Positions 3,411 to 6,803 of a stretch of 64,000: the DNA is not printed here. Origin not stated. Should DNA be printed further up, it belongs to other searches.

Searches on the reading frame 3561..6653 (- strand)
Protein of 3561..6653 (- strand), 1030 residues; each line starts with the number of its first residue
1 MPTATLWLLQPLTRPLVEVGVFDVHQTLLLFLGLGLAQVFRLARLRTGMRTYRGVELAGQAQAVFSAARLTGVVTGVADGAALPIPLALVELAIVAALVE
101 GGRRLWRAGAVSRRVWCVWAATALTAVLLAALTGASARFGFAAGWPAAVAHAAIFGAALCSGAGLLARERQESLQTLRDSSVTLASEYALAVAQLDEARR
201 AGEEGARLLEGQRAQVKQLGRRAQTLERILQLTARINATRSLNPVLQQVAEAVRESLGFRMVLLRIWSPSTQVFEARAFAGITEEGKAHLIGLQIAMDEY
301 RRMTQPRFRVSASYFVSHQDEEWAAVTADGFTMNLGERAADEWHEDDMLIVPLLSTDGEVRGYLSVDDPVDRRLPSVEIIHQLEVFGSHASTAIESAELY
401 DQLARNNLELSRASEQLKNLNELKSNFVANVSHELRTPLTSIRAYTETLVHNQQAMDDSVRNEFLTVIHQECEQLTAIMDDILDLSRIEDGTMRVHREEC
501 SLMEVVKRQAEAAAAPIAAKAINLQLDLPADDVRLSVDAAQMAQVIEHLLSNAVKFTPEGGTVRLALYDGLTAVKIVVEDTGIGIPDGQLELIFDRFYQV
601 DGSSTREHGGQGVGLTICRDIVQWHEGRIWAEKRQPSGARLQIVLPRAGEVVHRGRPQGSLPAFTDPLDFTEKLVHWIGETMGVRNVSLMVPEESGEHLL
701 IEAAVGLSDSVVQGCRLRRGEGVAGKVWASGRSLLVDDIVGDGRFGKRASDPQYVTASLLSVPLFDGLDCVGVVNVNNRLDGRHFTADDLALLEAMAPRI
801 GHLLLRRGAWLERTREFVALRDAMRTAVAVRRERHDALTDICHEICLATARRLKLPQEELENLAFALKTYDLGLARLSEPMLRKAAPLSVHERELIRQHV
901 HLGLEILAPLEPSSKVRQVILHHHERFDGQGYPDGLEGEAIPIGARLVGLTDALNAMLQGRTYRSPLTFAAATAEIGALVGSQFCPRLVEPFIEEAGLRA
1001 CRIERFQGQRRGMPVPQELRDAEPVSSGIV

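Call 43: search_protein_families(library=pfam, proteins=[window:3561-6653:-], max_evalue=0.00001)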
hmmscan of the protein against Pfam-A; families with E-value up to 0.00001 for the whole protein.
window:3561-6653:- (1030 aa): 7 families
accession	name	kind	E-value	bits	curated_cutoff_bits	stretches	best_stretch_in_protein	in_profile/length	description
PF13487.12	HD_5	-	9.1e-29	100.8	27.2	1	824-984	3-166/170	HD domain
PF02518.31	HATPase_c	-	9.9e-27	94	26.4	1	538-647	2-109/111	Histidine kinase-, DNA gyrase B-, and HSP90-like ATPase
PF01590.32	GAF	-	1.1e-20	75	22.4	1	668-801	3-130/133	GAF domain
PF00512.31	HisKA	-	8e-19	67.9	26.9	1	424-491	2-66/66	His Kinase A (phospho-acceptor) domain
PF13185.12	GAF_2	-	5.9e-17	62.6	28.6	1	669-801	6-132/136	GAF domain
PF13492.12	GAF_3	-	1.7e-10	41.8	27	0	670-801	5-124/129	GAF domain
PF01966.28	HD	-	3.8e-06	27.6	22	1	871-957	35-116/116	HD domain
